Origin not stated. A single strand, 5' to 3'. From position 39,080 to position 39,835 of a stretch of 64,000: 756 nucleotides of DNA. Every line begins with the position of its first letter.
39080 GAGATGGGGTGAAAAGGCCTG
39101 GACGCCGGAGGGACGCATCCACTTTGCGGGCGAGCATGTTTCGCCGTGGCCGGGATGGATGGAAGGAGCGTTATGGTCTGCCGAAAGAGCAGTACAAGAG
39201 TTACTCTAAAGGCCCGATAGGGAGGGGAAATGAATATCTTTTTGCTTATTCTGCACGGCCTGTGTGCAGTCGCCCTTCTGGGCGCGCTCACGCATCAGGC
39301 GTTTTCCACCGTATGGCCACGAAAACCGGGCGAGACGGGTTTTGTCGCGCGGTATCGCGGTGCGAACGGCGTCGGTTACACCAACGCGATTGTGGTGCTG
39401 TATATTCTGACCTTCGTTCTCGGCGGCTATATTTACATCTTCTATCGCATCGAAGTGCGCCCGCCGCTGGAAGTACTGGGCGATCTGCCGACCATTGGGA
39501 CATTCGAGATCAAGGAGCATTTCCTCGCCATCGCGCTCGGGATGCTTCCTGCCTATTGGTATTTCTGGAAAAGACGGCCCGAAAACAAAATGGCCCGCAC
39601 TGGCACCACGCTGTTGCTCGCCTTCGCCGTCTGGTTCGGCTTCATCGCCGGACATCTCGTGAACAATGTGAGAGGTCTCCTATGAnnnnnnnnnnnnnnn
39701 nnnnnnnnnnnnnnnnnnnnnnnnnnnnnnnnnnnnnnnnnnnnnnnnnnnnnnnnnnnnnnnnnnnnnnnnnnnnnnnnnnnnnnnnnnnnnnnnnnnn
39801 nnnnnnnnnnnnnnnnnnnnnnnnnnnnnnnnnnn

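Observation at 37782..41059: Five-gene operon: Tat-exported flavin amine oxidase, two small polytopic membrane proteins and two secreted paralogues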

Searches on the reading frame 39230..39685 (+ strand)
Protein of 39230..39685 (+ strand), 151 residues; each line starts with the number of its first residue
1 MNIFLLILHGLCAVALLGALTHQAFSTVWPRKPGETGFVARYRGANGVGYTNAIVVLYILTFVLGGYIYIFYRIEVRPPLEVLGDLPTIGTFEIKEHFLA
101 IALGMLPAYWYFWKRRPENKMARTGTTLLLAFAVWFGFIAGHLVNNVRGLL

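Call 3: search_protein_families(library=pfam, proteins=[window:39230-39685:+], max_evalue=1)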
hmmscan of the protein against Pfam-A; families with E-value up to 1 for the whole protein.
window:39230-39685:+ (151 aa): 3 families
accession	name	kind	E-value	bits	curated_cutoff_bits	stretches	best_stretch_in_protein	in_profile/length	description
PF16927.11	HisKA_7TM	-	0.0041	17.4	28.6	2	99-144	4-47/224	N-terminal 7TM region of histidine kinase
PF10785.14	NADH-u_ox-rdase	-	0.018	16.1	25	1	96-144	24-73/87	NADH-ubiquinone oxidoreductase complex I, 21 kDa subunit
PF03419.18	Peptidase_U4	-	0.089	12.5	28.4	1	50-116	85-133/284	Sporulation factor SpoIIGA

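Call 4: search_protein_families(library=ncbifam, proteins=[window:39230-39685:+], max_evalue=1)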
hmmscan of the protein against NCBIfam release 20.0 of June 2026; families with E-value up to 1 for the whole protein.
window:39230-39685:+ (151 aa): 3 families
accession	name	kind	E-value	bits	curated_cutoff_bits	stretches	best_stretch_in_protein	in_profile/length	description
NF000778.0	PRK00052.3-4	equivalog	0.015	14.9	334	1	86-144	5-63/252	prolipoprotein diacylglyceryl transferase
TIGR02736.1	cbb3_Q_epsi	equivalog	0.18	11.4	61.55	1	54-75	6-26/56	cytochrome c oxidase, cbb3-type, CcoQ subunit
NF004375.0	PRK05740.1-6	equivalog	0.53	10.4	177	0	53-72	108-127/136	preprotein translocase subunit SecE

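Call 9: find_encoding_contigs(protein=window:39230-39685:+, flank=10000, max_places=6)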
Protein window:39230-39685:+ (151 aa): 14 contigs read that carry it; 6 places shown.
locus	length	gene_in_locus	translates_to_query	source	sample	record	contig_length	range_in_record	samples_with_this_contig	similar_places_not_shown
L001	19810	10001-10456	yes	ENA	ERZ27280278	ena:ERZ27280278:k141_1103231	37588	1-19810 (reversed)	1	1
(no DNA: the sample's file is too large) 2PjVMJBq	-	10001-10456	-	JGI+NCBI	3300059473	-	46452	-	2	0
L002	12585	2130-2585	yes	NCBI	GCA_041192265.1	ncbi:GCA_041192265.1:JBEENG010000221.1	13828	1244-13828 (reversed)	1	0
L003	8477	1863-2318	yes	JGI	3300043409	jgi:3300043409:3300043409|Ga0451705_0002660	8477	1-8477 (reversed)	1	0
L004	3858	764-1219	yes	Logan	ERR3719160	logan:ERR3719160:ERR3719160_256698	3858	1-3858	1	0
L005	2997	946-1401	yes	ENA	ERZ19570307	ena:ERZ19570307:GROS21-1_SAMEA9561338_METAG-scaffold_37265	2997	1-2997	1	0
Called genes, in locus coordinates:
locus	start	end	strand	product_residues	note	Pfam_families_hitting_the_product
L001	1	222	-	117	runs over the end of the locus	PF13442:Cytochrome_CBB3 (weak)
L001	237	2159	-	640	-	PF02776:TPP_enzyme_N, PF00205:TPP_enzyme_M, PF02775:TPP_enzyme_C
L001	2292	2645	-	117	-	PF13442:Cytochrome_CBB3, PF00034:Cytochrom_C (weak)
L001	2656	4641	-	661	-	PF02776:TPP_enzyme_N, PF00205:TPP_enzyme_M (weak), PF02775:TPP_enzyme_C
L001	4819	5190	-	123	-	PF13442:Cytochrome_CBB3, PF00034:Cytochrom_C (weak)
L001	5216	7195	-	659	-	PF02776:TPP_enzyme_N, PF00205:TPP_enzyme_M, PF02775:TPP_enzyme_C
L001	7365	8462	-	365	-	PF00497:SBP_bac_3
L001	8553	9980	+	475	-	PF00890:FAD_binding_2 (weak), PF01593:Amino_oxidase, PF13450:NAD_binding_8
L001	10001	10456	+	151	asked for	-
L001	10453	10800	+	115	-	-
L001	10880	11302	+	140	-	PF13620:CarboxypepD_reg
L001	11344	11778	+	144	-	PF13620:CarboxypepD_reg (weak)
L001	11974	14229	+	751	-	PF02771:Acyl-CoA_dh_N, PF02770:Acyl-CoA_dh_M, PF00441:Acyl-CoA_dh_1, PF09317:ACDH_C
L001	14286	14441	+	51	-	-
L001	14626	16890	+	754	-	PF12867:DinB_2, PF03781:FGE-sulfatase, PF10017:Methyltransf_33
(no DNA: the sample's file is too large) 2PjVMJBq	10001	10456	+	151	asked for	-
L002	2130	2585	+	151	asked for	-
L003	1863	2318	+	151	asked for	-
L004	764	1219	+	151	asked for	-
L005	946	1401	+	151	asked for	-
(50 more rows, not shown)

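Call 10: find_homologous_proteins(query=window:39230-39685:+)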
Query window:39230-39685:+ (151 aa): 569 proteins with E <= 0.001 among 642 candidates; the best 120 are listed.
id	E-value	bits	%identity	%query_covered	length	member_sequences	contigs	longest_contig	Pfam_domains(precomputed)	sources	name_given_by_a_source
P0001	1.4e-94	332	98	100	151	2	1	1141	-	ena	-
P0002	4.5e-80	285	81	100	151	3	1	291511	-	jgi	jgi:hypothetical protein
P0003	8.1e-76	271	77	100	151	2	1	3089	-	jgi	jgi:hypothetical protein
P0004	3.3e-73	263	77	100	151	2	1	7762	-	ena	-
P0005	7.4e-73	262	74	100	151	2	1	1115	-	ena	-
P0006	7.5e-73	262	75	100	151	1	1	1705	-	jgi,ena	-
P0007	9.4e-73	261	74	100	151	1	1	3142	-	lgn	-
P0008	1.4e-71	257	72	100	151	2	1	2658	-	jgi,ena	-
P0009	1.6e-71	257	75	100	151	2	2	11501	-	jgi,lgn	jgi:hypothetical protein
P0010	4.2e-71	256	74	99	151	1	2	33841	-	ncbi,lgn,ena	-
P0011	6.5e-71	255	73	99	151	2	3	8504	-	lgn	-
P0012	2.1e-70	254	74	100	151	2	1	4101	-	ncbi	-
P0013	6.4e-70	252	74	100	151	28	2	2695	-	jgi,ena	jgi:hypothetical protein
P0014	6.4e-70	252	72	100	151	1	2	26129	-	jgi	jgi:hypothetical protein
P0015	2.4e-69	250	72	99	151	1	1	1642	-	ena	-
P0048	6.0e-49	184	58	95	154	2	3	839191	-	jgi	jgi:hypothetical protein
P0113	7.0e-42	161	53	97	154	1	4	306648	-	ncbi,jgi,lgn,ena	jgi:hypothetical protein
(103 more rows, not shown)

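Call 13: find_related_loci(query=A1, collection=genome_contigs, flank=10000)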
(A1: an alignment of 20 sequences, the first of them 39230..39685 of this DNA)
Query A1 (151 aa) in genome_contigs; peptide patterns used: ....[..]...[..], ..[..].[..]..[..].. (x = any residue, [..] = any of these).
562 stretches matched a pattern; 465 encode a relative of the query (tblastn E <= 1e-3); the best 80 are kept; 80 distinct loci.
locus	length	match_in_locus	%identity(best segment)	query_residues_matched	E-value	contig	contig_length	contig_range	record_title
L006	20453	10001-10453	70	1-151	1e-70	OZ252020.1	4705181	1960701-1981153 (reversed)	MAG: Micropepsaceae bacterium isolate 538059a7-acac-4e6d-9530-fab91652936d genome assembly, chromosome: 1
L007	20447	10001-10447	70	1-149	3e-70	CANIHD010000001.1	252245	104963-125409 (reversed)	MAG: Alphaproteobacteria bacterium isolate RE-9nov16-174 genome assembly, contig: RE-9nov16-C24, whole genome shotgun se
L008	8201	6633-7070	55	5-150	3e-51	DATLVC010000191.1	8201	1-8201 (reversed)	MAG TPA_asm: Micropepsaceae bacterium isolate SMAG_U13182 k141_217607, whole genome shotgun sequence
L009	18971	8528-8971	55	5-150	9e-51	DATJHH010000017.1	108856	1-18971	MAG TPA_asm: Xanthobacteraceae bacterium isolate SMAG_U15507 k141_7121948, whole genome shotgun sequence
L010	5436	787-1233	57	3-150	1e-50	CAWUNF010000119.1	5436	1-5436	MAG: uncultured Hyphomicrobiales bacterium isolate SRR1522971_concoct_121_1705335400 genome assembly, contig: ERZ1184852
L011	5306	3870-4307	54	5-150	1e-50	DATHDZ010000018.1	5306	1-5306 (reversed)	MAG TPA_asm: Micropepsaceae bacterium isolate SMAG_U12408 k141_1750415, whole genome shotgun sequence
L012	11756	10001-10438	56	6-149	4e-50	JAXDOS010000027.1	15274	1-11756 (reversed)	MAG: Alphaproteobacteria bacterium isolate BP_694 scaffold_5342358, whole genome shotgun sequence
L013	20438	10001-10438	53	5-149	6e-49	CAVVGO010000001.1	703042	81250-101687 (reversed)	MAG: uncultured Alphaproteobacteria bacterium isolate MFD01716.bin.1.171 genome assembly, contig: contig_15898, whole ge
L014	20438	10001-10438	54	6-149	4e-49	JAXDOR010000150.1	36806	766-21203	MAG: Alphaproteobacteria bacterium isolate BP_693 scaffold_524287, whole genome shotgun sequence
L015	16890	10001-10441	56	5-149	9e-49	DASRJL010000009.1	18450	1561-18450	MAG TPA_asm: Burkholderiales bacterium isolate SMAG_U10135 k141_4191721, whole genome shotgun sequence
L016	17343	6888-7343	54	1-151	5e-48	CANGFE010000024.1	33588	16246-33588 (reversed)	MAG: Beijerinckiaceae bacterium isolate Jr-28aug17-148 genome assembly, contig: Jr-28aug17-C1468, whole genome shotgun s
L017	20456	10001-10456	54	1-151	1e-47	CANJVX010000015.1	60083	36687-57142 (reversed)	MAG: Beijerinckiaceae bacterium isolate RH-23may17-767 genome assembly, contig: RH-23may17-C3546, whole genome shotgun s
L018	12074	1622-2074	55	1-150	7e-48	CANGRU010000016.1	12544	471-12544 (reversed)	MAG: Beijerinckiaceae bacterium isolate Jr-7aug17-93 genome assembly, contig: Jr-7aug17-C8463, whole genome shotgun sequ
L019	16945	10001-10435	54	5-149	4e-47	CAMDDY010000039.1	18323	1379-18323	MAG: Bordetella parapertussis isolate MaH-09apr19-209 genome assembly, contig: MaH-09apr19-C7382, whole genome shotgun s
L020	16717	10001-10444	53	5-149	3e-47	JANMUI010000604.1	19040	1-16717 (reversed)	MAG: Betaproteobacteria bacterium isolate SOY_29_concoct_125_sub SOY_29_k141_5178406, whole genome shotgun sequence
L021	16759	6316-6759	55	1-149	2e-47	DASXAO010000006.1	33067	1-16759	MAG TPA_asm: Burkholderiales bacterium isolate SMAG_U3768 k141_2638137, whole genome shotgun sequence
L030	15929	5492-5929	53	5-149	3e-46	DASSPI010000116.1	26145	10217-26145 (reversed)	MAG TPA_asm: Xanthobacteraceae bacterium isolate SMAG_U1274 k141_1262982, whole genome shotgun sequence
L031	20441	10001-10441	55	5-149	2e-46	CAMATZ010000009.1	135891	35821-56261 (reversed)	MAG: Bordetella parapertussis isolate MaH-04nov19-207 genome assembly, contig: MaH-04nov19-C120, whole genome shotgun se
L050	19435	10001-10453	48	1-149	3e-44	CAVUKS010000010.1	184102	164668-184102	MAG: uncultured beta proteobacterium isolate MFD00392.bin.2.36 genome assembly, contig: contig_65450, whole genome shotg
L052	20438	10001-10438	50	5-149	3e-44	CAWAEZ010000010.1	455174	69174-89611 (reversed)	MAG: uncultured Alphaproteobacteria bacterium isolate MFD09671.bin.1.162 genome assembly, contig: contig_16852, whole ge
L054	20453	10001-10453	52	1-151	8e-44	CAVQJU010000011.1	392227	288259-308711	MAG: uncultured Acidobacteriota bacterium isolate MFD02242.bin.2.39 genome assembly, contig: contig_31487, whole genome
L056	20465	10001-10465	52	1-151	1e-43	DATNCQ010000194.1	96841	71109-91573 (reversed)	MAG TPA_asm: Vicinamibacterales bacterium isolate SMAG_U11218 k141_242546, whole genome shotgun sequence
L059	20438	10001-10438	49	5-149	2e-43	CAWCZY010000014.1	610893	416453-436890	MAG: uncultured Alphaproteobacteria bacterium isolate MFD01716.bin.2.88 genome assembly, contig: contig_54477, whole gen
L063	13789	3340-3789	49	1-149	3e-43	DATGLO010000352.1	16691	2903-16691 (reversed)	MAG TPA_asm: Stellaceae bacterium isolate SMAG_U9888 k141_142164, whole genome shotgun sequence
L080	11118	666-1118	50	1-149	2e-42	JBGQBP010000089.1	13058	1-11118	MAG: Candidatus Binatia bacterium isolate OBJ2_061818_110_61 k141_372659_length_13058_cov_41.1675, whole genome shotgun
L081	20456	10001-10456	51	1-149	3e-42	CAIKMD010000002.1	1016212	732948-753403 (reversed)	MAG: uncultured Rhodospirillales bacterium isolate Umea3_bin-2224 genome assembly, contig: bin-2224:02/11, whole genome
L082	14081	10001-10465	52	1-151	3e-42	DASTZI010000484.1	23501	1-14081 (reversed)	MAG TPA_asm: Vicinamibacterales bacterium isolate SMAG_U2464 k141_1101395, whole genome shotgun sequence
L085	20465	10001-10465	52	1-151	9e-43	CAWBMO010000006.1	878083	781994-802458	MAG: uncultured Acidobacteriota bacterium isolate MFD02242.bin.2.314 genome assembly, contig: contig_8750, whole genome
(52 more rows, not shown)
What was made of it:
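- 465 species genomes carry a g2 relative (call 13).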

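Call 17: predict_structure(alignment_id=A1)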
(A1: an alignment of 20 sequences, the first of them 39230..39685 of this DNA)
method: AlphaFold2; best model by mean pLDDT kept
length: 151 residues; sequences in the alignment: 20
mean_pLDDT: 86.6   pTM: 0.81
mean pLDDT of the five models: 86.6, 85.4, 84.7, 83.1, 83.1
residues with pLDDT >= 90: 86; 70-90: 49; 50-70: 12; < 50: 4
segments of 3 or more residues with pLDDT < 50: 148-151
pLDDT, mean of each block of 10 residues (from residue 1): 86 95 92 89 85 97 91 78 65 85 97 94 96 93 63 40
secondary structure, 60 per line:
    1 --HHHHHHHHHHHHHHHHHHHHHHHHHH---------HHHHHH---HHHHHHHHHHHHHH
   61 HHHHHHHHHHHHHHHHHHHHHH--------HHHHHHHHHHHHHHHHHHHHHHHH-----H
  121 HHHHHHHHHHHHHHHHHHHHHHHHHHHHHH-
elements in order: H3-28 H38-43 H47-82 H91-114 H120-150

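Call 22: fold_search(model_id=the predicted structure, library=pdb)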
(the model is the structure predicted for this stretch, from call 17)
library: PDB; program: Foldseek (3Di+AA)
matches with E <= 10: 207; with E <= 0.001: 0
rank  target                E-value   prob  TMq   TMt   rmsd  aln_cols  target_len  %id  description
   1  6hwh_W                4.9e-01  0.98  0.56  0.48   6.2       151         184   11  Structure of a functional obligate respiratory supercomplex from Mycobacterium smegmatis (released 2018-11-07)
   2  1ors_C                7.6e-01  0.21  0.25  0.28  14.6       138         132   14  X-ray structure of the KvAP potassium channel voltage sensor in complex with an Fab (released 2003-05-06)
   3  5w93_A                8.4e-01  0.54  0.39  0.42   6.9       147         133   14  p130Cas complex with paxillin LD1 (released 2017-09-06)
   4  7qhm_F                8.8e-01  0.85  0.51  0.42   7.2       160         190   13  Cytochrome bcc-aa3 supercomplex (respiratory supercomplex III2/IV2) from Corynebacterium glutamicum (stigmatellin and  (released 2022-05-18)
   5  7q21_E                9.3e-01  0.96  0.59  0.49   5.3       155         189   10  III2-IV2 respiratory supercomplex from Corynebacterium glutamicum (released 2022-02-02)
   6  8qta                  1.1e+00  0.14  0.24  0.11  17.0       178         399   14  Cryo-EM structure of Streptococcus pneumoniae NADPH oxidase F397A mutant in complex with NADPH (released 2024-07-24)
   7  6ckv_MODEL_1_A        1.1e+00  0.12  0.22  0.22  16.1       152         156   14  Solution NMR structure of human BOK (released 2018-05-09)
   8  6adq_G                1.2e+00  0.85  0.55  0.43   5.1       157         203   13  Respiratory Complex CIII2CIV2SOD2 from Mycobacterium smegmatis (released 2018-11-14)
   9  7e1v_S                1.4e+00  0.66  0.47  0.41   7.2       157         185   10  Cryo-EM structure of apo hybrid respiratory supercomplex consisting of Mycobacterium tuberculosis complexIII and Mycob (released 2021-10-13)
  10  5w93_C                1.4e+00  0.33  0.31  0.38   7.8       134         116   12  p130Cas complex with paxillin LD1 (released 2017-09-06)
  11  7e1v_G                1.5e+00  0.69  0.50  0.43   6.5       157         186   14  Cryo-EM structure of apo hybrid respiratory supercomplex consisting of Mycobacterium tuberculosis complexIII and Mycob (released 2021-10-13)
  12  8vl8_E                1.5e+00  0.33  0.37  0.39  11.9       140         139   11  Salmonella enterica Typhimurium taxis to serine and repellents (Tsr) ligand-binding domain with L-Ser, pH 7 (released 2024-04-03)
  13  7o37_c                1.5e+00  0.30  0.34  0.23   8.4       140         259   11  Murine supercomplex CIII2CIV in the assembled locked conformation (released 2021-10-13)
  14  9nvn_B                1.5e+00  0.16  0.29  0.11   8.7       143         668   12  Structure of Nanchung-Inactive-Calmodulin in apo state (released 2026-02-11)
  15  7nkz_B                1.6e+00  0.69  0.42  0.22   5.7       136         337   15  Cryo-EM structure of the cytochrome bd oxidase from M. tuberculosis at 2.5 A resolution (released 2021-09-22)
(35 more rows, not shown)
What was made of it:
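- Tried and rejected: The top hits are generic helical bundles, namely oxidase subunit III (call 22).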

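Call 24: search_protein_families(library=pfam, proteins=[L021:7372-9078:+, L080:1891-2916:+, L052:15339-16355:+, L082:12390-12995:+, L050:8651-9973:+, L020:11280-12953:+, L054:19146-20327:-, L050:4567-6339:+, L082:11336-12361:-], max_evalue=0.01)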
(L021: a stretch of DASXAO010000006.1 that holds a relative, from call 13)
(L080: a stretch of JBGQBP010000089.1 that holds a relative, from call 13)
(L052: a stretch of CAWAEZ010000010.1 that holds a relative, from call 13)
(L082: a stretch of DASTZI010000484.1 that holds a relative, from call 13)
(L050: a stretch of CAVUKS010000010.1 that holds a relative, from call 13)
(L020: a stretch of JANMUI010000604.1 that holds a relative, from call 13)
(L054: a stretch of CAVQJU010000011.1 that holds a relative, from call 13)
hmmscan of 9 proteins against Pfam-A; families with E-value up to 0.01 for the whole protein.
L021:7372-9078:+ (568 aa): 6 families
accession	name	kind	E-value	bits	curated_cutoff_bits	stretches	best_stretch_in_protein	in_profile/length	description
PF24684.1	Vgb_lyase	-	3.3e-39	134.9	50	2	252-507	43-279/290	Virginiamycin B lyase family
PF08450.18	SGL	-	4.4e-15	56.4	26.3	1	456-492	190-226/246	SMP-30/Gluconolactonase/LRE-like region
PF13620.12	CarboxypepD_reg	-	5e-15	56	32.3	1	56-125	2-71/82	Carboxypeptidase regulatory-like domain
PF21959.2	DUF6923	-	3.8e-08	33.8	27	0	319-419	95-186/234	Repeat of unknown function (DUF6923)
PF07494.17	Reg_prop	-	1.9e-06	27.8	20.4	0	492-510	4-22/24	Two component regulator propeller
PF13715.12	CarbopepD_reg_2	-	0.00011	22.7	32.2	1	57-113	2-55/88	CarboxypepD_reg-like domain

L080:1891-2916:+ (341 aa): 2 families
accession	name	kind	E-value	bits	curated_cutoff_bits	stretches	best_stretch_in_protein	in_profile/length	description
PF13379.11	NMT1_2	-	8.4e-11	42.6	24.7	1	55-269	20-251/252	NMT1-like family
PF09084.16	NMT1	-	2.6e-10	41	20.5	1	55-257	6-210/216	NMT1/THI5 like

L052:15339-16355:+ (338 aa): 1 family
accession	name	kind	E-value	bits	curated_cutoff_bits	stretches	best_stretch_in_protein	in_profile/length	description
PF03401.19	TctC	-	5.7e-65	220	27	1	61-334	1-273/274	Tripartite tricarboxylate transporter family receptor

L082:12390-12995:+ (201 aa): 0 families

L050:8651-9973:+ (440 aa): 1 family
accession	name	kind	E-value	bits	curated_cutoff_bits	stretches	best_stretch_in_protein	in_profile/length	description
PF00149.33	Metallophos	-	2.9e-08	34.8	21.5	1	153-353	18-190/191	Calcineurin-like phosphoesterase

L020:11280-12953:+ (557 aa): 3 families
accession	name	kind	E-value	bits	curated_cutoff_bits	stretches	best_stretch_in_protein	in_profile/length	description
PF07969.17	Amidohydro_3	-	4.6e-72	244.4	29.7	1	72-546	1-472/472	Amidohydrolase family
PF01979.26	Amidohydro_1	-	8.7e-06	25.6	25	0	432-523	235-327/345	Amidohydrolase family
PF22039.1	HUTI_composite_bact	-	0.00074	19.5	25.5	1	46-64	2-20/26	Imidazolonepropionase-like composite domain, bacteria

L054:19146-20327:- (393 aa): 1 family
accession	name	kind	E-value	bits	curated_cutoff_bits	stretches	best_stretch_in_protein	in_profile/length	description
PF03712.20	Cu2_monoox_C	-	0.01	15.8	23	0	251-331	17-105/157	Copper type II ascorbate-dependent monooxygenase, C-terminal domain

L050:4567-6339:+ (590 aa): 3 families
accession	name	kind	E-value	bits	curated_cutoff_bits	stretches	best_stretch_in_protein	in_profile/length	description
PF01011.28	PQQ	-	2.6e-56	192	26.7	2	105-405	1-339/595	Glucose/ethanol/alcohol dehydrogenase, beta-propeller domain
PF13360.13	PQQ_2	-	6.3e-22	78.8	27.6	3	146-279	26-147/233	Outer membrane protein assembly factor BamB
PF13570.13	Beta-prop_ACSF4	-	1.8e-13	51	133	2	488-558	155-223/329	Beta-alanine-activating enzyme, beta-propeller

L082:11336-12361:- (341 aa): 1 family
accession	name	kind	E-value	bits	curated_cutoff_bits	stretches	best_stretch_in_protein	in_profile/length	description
PF00497.25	SBP_bac_3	-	7.7e-06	26.1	26.4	1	42-256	2-122/132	Bacterial extracellular solute-binding proteins, family 3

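Call 25: search_protein_families(library=pfam, alignment_id=A1, max_evalue=10)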
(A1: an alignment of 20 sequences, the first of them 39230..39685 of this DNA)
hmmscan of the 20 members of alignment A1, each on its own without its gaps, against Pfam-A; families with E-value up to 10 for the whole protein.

A. member 1, window:39230-39685:+ (151 aa): 4 families
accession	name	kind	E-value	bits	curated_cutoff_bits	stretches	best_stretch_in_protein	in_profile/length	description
PF16927.11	HisKA_7TM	-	0.0041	17.4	28.6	2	99-144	4-47/224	N-terminal 7TM region of histidine kinase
PF10785.14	NADH-u_ox-rdase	-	0.018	16.1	25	1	96-144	24-73/87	NADH-ubiquinone oxidoreductase complex I, 21 kDa subunit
PF03419.18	Peptidase_U4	-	0.089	12.5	28.4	1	50-116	85-133/284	Sporulation factor SpoIIGA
PF09813.14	Coa3_cc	-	8.1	6.6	27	0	49-74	11-36/48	Cytochrome c oxidase assembly factor 3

B. families by the number of members that match (of 20 scanned): 28 families (the first 25 are shown)
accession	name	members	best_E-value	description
PF13567.11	DUF4131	5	0.069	Domain of unknown function (DUF4131)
PF03419.18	Peptidase_U4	4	0.018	Sporulation factor SpoIIGA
PF06645.18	SPC12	4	0.26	Microsomal signal peptidase 12 kDa subunit (SPC12)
PF10027.14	DUF2269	3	0.00019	Predicted integral membrane protein (DUF2269)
PF16927.11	HisKA_7TM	3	0.0041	N-terminal 7TM region of histidine kinase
PF10785.14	NADH-u_ox-rdase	3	0.016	NADH-ubiquinone oxidoreductase complex I, 21 kDa subunit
PF19227.5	Salyut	2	0.0049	Salyut domain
PF03134.24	TB2_DP1_HVA22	2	0.023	TB2/DP1, HVA22 family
PF02628.20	COX15-CtaA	2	0.029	Cytochrome oxidase assembly protein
PF06195.18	DUF996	1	0.0026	Protein of unknown function (DUF996)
PF06197.19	DUF998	1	0.014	Protein of unknown function (DUF998)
PF16491.10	Peptidase_M48_N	1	0.016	CAAX prenyl protease N-terminal, five membrane helices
PF00689.26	Cation_ATPase_C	1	0.041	Cation transporting ATPase, C-terminus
PF03547.23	Mem_trans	1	0.044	Membrane transport protein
PF12911.12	OppC_N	1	0.05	N-terminal TM domain of oligopeptide transport permease C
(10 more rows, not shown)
